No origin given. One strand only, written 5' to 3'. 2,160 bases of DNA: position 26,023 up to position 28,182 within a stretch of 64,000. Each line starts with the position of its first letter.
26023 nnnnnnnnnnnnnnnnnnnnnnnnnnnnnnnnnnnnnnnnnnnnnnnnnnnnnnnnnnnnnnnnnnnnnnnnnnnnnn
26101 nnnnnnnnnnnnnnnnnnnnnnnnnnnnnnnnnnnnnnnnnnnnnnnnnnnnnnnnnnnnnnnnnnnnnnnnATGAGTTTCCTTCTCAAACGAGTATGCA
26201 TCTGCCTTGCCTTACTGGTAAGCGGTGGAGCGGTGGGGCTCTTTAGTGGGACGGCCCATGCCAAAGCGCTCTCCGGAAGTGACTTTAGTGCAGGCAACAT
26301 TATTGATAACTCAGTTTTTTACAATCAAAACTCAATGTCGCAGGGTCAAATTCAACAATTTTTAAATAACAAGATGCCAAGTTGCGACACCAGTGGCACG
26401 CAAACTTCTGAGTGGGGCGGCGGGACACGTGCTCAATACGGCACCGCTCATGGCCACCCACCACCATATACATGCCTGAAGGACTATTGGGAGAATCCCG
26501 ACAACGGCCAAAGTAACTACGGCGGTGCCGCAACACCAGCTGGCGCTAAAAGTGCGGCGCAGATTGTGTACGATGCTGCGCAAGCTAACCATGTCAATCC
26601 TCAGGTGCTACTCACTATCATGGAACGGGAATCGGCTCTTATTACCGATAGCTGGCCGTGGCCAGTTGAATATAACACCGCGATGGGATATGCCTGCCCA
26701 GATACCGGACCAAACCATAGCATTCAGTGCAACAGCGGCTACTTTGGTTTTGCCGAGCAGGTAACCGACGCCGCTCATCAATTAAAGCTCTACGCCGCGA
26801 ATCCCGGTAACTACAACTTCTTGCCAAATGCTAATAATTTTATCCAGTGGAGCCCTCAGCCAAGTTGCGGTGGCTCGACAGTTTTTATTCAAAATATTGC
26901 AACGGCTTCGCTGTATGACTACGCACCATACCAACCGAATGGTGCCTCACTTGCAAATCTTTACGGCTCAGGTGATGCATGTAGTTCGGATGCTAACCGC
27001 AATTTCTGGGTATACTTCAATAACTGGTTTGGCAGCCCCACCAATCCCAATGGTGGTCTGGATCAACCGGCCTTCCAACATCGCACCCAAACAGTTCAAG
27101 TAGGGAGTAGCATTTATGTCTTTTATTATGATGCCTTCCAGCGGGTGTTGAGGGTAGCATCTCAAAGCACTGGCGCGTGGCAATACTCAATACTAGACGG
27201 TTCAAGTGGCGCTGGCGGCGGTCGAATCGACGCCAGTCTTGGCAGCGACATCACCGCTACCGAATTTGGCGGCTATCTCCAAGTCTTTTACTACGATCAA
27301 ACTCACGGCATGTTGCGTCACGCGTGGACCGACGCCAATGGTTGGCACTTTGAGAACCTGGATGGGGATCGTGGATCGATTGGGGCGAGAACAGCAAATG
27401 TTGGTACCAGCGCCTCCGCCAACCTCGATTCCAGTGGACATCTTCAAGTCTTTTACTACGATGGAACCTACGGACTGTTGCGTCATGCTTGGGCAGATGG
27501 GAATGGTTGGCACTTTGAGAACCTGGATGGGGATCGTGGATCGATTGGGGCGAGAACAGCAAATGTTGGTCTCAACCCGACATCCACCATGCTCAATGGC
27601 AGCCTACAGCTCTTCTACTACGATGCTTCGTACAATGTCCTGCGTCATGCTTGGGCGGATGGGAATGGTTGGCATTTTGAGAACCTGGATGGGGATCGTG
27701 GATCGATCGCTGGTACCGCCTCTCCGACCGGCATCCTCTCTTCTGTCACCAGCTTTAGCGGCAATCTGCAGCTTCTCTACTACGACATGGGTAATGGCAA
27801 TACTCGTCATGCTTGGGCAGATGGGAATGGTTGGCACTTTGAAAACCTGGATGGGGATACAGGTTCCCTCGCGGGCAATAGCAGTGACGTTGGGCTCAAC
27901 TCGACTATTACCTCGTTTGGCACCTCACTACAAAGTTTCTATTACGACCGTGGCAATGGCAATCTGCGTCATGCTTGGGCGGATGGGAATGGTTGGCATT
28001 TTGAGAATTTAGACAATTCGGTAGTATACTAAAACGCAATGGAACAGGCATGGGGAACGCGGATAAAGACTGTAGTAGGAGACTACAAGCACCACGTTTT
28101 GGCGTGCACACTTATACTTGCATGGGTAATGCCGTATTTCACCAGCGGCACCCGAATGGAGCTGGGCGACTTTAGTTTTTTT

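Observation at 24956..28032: Operon of two paralogous anchored proteins plus a lysozyme-like/lectin-propeller protein built on 168-bp DNA tandem repeats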

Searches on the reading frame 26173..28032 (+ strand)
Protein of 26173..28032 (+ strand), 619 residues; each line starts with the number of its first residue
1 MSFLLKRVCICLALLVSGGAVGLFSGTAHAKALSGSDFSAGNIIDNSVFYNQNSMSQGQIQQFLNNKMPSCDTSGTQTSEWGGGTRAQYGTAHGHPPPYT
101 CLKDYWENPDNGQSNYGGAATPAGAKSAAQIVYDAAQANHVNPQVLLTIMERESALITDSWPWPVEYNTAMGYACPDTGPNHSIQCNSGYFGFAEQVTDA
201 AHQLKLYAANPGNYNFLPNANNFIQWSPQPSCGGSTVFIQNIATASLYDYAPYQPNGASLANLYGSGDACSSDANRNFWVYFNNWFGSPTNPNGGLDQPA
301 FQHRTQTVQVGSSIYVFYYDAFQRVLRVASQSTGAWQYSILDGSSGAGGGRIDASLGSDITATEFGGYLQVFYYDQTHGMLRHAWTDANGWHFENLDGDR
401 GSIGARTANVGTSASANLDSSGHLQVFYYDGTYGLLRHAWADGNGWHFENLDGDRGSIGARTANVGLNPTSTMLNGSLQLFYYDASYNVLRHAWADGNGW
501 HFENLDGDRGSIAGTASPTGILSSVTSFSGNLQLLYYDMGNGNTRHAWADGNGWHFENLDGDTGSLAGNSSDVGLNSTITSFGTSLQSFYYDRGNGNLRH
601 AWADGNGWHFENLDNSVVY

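Call 3: search_protein_families(library=pfam, proteins=[window:26173-28032:+], max_evalue=1)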
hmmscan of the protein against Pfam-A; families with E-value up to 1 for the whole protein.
window:26173-28032:+ (619 aa): 2 families
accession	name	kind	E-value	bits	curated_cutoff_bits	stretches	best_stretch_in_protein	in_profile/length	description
PF07938.18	Fungal_lectin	-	3.4e-07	30.4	25.3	2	354-450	146-242/299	Fungal fucose-specific lectin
PF18355.7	DUF5607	-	0.13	13.2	25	1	311-351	25-63/65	Domain of unknown function (DUF5607)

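Call 8: search_solved_structures(query=window:26173-28032:+, max_evalue=10, show_alignments=3)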
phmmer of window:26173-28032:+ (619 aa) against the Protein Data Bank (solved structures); distinct sequences matched with E-value up to 10: 1.
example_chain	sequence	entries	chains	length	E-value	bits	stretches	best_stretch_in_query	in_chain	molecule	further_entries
2m72_A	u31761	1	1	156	0.37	12.4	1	440-487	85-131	Uncharacterized thioredoxin-like protein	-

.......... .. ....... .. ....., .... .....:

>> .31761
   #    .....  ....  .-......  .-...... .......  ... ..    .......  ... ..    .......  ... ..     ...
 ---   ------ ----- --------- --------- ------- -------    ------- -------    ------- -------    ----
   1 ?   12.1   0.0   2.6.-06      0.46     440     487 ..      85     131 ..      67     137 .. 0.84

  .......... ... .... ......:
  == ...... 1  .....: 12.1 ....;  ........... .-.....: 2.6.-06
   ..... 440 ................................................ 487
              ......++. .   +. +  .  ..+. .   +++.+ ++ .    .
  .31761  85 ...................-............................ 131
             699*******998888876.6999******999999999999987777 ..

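Call 9: find_homologous_proteins(query=window:26173-28032:+)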
Query window:26173-28032:+ (619 aa): 598 proteins with E <= 0.001 among 8000 candidates; the best 120 are listed.
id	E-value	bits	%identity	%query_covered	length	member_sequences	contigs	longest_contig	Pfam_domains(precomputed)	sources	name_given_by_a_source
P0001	3.8e-282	956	59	99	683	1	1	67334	PF10591.16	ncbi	-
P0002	1.9e-280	950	57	95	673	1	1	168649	-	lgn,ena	-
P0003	3.8e-260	883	53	98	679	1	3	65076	-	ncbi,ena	-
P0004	2.0e-255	867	51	99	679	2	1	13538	-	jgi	jgi:hypothetical protein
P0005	2.4e-249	847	48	99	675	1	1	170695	-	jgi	jgi:hypothetical protein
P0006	2.8e-241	821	53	96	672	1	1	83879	-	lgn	-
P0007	1.5e-236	805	47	100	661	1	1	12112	-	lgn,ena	-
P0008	1.8e-235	802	52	100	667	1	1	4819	-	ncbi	-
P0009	5.7e-232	790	44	98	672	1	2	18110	-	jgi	jgi:hypothetical protein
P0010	8.1e-217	740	47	99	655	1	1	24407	PF10591.16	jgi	jgi:hypothetical protein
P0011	3.3e-212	725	48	98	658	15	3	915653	PF21960.3,PF10902.14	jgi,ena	-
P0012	3.8e-209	715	48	98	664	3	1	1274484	-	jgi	jgi:hypothetical protein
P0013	4.6e-205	701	48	98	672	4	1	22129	-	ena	-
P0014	6.5e-198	677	44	99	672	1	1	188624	-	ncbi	-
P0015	7.9e-198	677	52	100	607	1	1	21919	-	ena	-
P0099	3.3e-99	351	46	50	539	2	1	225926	PF05257.23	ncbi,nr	ncbi:MAG TPA: CHAP domain-containing protein [Candidatus Saccharimonadales bacterium]|nr:CHAP domain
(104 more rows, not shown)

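Call 13: find_encoding_contigs(protein=P0001, flank=8000, max_places=2)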
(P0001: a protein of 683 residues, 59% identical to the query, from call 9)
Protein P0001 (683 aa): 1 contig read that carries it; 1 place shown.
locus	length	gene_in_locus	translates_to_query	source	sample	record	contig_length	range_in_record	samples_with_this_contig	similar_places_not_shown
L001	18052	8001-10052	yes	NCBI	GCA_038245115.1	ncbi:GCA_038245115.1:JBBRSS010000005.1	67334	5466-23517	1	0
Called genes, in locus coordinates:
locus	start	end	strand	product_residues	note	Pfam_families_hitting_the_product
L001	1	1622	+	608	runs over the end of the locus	PF17964:Big_10 (faint), PF13205:Big_5 (weak), PF13529:Peptidase_C39_2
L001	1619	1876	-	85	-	-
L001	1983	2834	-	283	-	PF02498:Bro-N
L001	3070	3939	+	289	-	PF13814:Replic_Relax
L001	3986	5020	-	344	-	PF00483:NTP_transferase, PF12804:NTP_transf_3 (weak), PF22640:ManC_GMP_beta-helix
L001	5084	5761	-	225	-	-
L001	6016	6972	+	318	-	PF00535:Glycos_transf_2, PF10111:Glyco_tranf_2_2 (weak), PF13641:Glyco_tranf_2_3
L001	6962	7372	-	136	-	PF04138:GtrA_DPMS_TM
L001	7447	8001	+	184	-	-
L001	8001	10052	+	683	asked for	PF10591:SPARC_Ca_bdg (faint)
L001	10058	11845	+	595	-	-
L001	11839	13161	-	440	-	PF00534:Glycos_transf_1, PF13692:Glyco_trans_1_4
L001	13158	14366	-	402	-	PF13692:Glyco_trans_1_4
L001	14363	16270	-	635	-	PF00534:Glycos_transf_1, PF13692:Glyco_trans_1_4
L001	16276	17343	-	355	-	PF05050:Methyltransf_21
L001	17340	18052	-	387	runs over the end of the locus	PF13439:Glyco_transf_4 (weak), PF00534:Glycos_transf_1, PF13692:Glyco_trans_1_4, PF20706:GT4-conflict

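Call 14: find_encoding_contigs(protein=P0002, flank=8000, max_places=2)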
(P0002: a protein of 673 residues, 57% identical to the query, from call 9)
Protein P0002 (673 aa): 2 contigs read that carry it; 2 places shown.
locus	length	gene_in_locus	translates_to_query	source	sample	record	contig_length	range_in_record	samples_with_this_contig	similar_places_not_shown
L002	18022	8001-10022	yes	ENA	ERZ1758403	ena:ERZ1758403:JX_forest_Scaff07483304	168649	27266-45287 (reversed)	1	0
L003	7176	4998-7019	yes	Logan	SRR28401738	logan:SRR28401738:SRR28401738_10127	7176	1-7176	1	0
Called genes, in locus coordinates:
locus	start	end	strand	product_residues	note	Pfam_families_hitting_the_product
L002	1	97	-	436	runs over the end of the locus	PF04932:Wzy_C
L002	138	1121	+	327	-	PF01073:3Beta_HSD, PF01370:Epimerase, PF02719:Polysacc_synt_2, PF04321:RmlD_sub_bind, PF05368:NmrA (weak), PF13460:NAD_binding_10, PF16363:GDP_Man_Dehyd, PF07993:NAD_binding_4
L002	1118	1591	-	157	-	-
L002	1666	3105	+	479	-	PF13727:CoA_binding_3 (weak), PF02397:Bac_transf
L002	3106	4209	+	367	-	PF13439:Glyco_transf_4 (weak), PF00534:Glycos_transf_1, PF13692:Glyco_trans_1_4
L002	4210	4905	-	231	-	-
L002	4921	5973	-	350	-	PF00483:NTP_transferase, PF12804:NTP_transf_3 (weak), PF22640:ManC_GMP_beta-helix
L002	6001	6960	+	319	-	PF00535:Glycos_transf_2, PF10111:Glyco_tranf_2_2, PF13641:Glyco_tranf_2_3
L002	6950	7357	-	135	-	PF04138:GtrA_DPMS_TM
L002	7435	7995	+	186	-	-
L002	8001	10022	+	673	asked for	-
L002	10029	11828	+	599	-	-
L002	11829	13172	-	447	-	PF00534:Glycos_transf_1, PF13692:Glyco_trans_1_4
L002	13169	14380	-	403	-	PF13692:Glyco_trans_1_4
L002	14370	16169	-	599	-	PF13439:Glyco_transf_4 (faint), PF00534:Glycos_transf_1, PF13692:Glyco_trans_1_4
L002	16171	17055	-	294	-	-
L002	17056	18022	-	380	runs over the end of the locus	PF13439:Glyco_transf_4 (weak), PF20706:GT4-conflict, PF00534:Glycos_transf_1, PF13692:Glyco_trans_1_4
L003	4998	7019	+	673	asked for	-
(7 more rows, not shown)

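Call 16: search_protein_families(library=ncbifam, proteins=[window:26173-28032:+], max_evalue=1)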
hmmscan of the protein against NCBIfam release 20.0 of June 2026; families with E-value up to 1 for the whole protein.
window:26173-28032:+ (619 aa): 0 families

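Call 45: predict_structure(alignment_id=A3)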
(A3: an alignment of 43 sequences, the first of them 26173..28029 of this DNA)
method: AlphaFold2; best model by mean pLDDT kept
length: 619 residues; sequences in the alignment: 43
mean_pLDDT: 87.5   pTM: 0.57
mean pLDDT of the five models: 87.5, 87.3, 86.7, 86.6, 85.5
residues with pLDDT >= 90: 353; 70-90: 213; 50-70: 37; < 50: 16
segments of 3 or more residues with pLDDT < 50: 26-29, 292-297, 617-619
pLDDT, mean of each block of 10 residues (from residue 1): 73 81 54 79 86 87 94 95 93 94 97 96 98 96 96 93 93 74 72 96 90 82 87 86 89 87 76 85 88 48 80 90 83 88 73 77 93 88 93 91 86 93 96 92 95 92 90 96 91 96 95 90 93 93 94 96 90 88 94 85 95 61
secondary structure, 60 per line:
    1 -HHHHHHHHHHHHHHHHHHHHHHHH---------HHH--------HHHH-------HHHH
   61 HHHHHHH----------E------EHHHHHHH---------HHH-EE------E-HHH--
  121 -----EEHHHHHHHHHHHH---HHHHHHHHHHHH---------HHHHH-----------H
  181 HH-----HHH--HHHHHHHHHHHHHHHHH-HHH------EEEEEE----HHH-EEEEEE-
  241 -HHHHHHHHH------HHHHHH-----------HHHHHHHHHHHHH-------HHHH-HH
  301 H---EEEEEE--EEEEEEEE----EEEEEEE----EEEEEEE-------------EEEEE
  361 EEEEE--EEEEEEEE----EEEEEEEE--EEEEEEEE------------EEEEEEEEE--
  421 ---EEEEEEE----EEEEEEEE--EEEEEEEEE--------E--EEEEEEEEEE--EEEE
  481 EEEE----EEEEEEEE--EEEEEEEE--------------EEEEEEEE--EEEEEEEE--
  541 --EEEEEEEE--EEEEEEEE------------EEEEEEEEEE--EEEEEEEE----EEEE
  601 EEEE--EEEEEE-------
elements in order: H2-25 H46-49 H57-67 H86-92 H128-139 H143-154 H164-168 H193-209 E220-225 E234-239 H242-250 H257-262 H274-286 H294-297 E305-310 E313-320 E325-331 E336-342 E356-365 E368-375 E380-387 E390-397 E410-418 E424-430 E435-442 E445-453 E465-474 E477-484 E489-496 E499-506 E521-528 E531-538 E543-550 E553-560 E573-582 E585-592 E597-604 E607-612

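Call 47: fold_search(model_id=the predicted structure, library=pdb)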
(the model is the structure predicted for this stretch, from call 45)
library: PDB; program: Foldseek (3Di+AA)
matches with E <= 10: 1353; with E <= 0.001: 351
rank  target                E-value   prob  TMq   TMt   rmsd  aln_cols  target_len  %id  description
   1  8q7u                  1.6e-13  1.00  0.38  0.64   3.7       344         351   19  Photorhabdus laumondii lectin PLL in complex with alpha-methyl-fucoside (released 2025-03-05)
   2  6gxs_B                2.0e-11  1.00  0.38  0.62   5.2       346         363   20  Crystal structure of CV39L lectin from Chromobacterium violaceum at 1.8 A resolution (released 2019-12-04)
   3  6gxs_A                4.1e-11  1.00  0.37  0.60   5.2       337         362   20  Crystal structure of CV39L lectin from Chromobacterium violaceum at 1.8 A resolution (released 2019-12-04)
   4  6gxs_C                5.3e-11  1.00  0.36  0.59   5.1       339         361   21  Crystal structure of CV39L lectin from Chromobacterium violaceum at 1.8 A resolution (released 2019-12-04)
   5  5mul                  7.2e-11  1.00  0.36  0.56   6.1       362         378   17  Glycoside Hydrolase BT3686 bound to Glucuronic Acid (released 2017-04-26)
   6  4irt                  1.3e-10  1.00  0.36  0.54   6.5       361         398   16  Crystal structure of a putative neuraminidase (BACOVA_03493) from Bacteroides ovatus ATCC 8483 at 1.74 A resolution (released 2013-03-13)
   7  5muk                  1.5e-10  1.00  0.35  0.55   6.3       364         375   19  Glycoside Hydrolase BT3686 (released 2017-04-26)
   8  5mvh                  1.7e-10  1.00  0.34  0.51   6.8       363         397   17  Glycoside Hydrolase BACCELL_00856 (released 2017-04-26)
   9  5mum                  2.2e-10  1.00  0.37  0.55   6.1       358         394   17  Glycoside Hydrolase BACINT_00347 (released 2017-04-26)
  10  6gxs_D                4.7e-10  1.00  0.37  0.60   5.6       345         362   20  Crystal structure of CV39L lectin from Chromobacterium violaceum at 1.8 A resolution (released 2019-12-04)
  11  4csd_B                1.7e-09  1.00  0.30  0.60   6.0       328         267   17  Structure of Monomeric Ralstonia solanacearum lectin (released 2014-10-08)
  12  4csd_A                1.9e-09  1.00  0.31  0.62   5.8       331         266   16  Structure of Monomeric Ralstonia solanacearum lectin (released 2014-10-08)
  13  7e7n                  2.7e-09  1.00  0.29  0.60   6.0       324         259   17  Crystal structure of RSL mutant-R17A/R108A/R199A in complex with R3F (released 2021-04-14)
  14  7e7v_A                2.9e-09  1.00  0.30  0.58   6.6       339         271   16  Crystal structure of RSL mutant in complex with sugar Ligand (released 2021-04-14)
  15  1iub                  3.4e-09  1.00  0.31  0.54   6.8       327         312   16  Fucose-specific lectin from Aleuria aurantia (Hg-derivative form) (released 2003-09-30)
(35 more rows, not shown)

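Call 56: find_encoding_contigs(protein=P0099, flank=10000, max_places=2)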
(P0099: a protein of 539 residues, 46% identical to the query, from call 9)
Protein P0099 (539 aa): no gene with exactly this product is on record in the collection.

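Call 58: list_cluster_members(proteins=[window:26173-28029:+, window:24956-25492:+, window:25616-26173:+, P0265])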
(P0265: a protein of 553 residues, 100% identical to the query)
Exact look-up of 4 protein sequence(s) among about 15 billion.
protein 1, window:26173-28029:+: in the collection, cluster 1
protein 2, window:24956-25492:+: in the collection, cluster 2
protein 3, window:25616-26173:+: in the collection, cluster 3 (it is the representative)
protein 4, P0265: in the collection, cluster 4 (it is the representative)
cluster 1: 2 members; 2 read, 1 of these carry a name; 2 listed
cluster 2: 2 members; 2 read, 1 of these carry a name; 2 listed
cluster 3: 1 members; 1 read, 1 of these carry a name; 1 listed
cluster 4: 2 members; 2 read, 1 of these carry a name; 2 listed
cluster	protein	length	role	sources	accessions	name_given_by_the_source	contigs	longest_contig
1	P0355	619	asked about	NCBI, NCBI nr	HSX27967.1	MAG TPA: hypothetical protein VLF60_00780 [Candidatus Saccharimonadales bacterium] | hypothetical protein [Candidatus Saccharimonadales bacterium]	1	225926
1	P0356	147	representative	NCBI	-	-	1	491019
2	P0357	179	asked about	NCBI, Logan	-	-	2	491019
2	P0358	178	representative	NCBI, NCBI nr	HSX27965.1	MAG TPA: hypothetical protein VLF60_00770 [Candidatus Saccharimonadales bacterium] | hypothetical protein [Candidatus Saccharimonadales bacterium]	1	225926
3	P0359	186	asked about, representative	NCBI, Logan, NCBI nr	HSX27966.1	MAG TPA: hypothetical protein VLF60_00775 [Candidatus Saccharimonadales bacterium] | hypothetical protein [Candidatus Saccharimonadales bacterium]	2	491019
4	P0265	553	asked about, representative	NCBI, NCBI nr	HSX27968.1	MAG TPA: hypothetical protein VLF60_00785 [Candidatus Saccharimonadales bacterium] | hypothetical protein [Candidatus Saccharimonadales bacterium]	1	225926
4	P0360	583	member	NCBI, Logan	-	-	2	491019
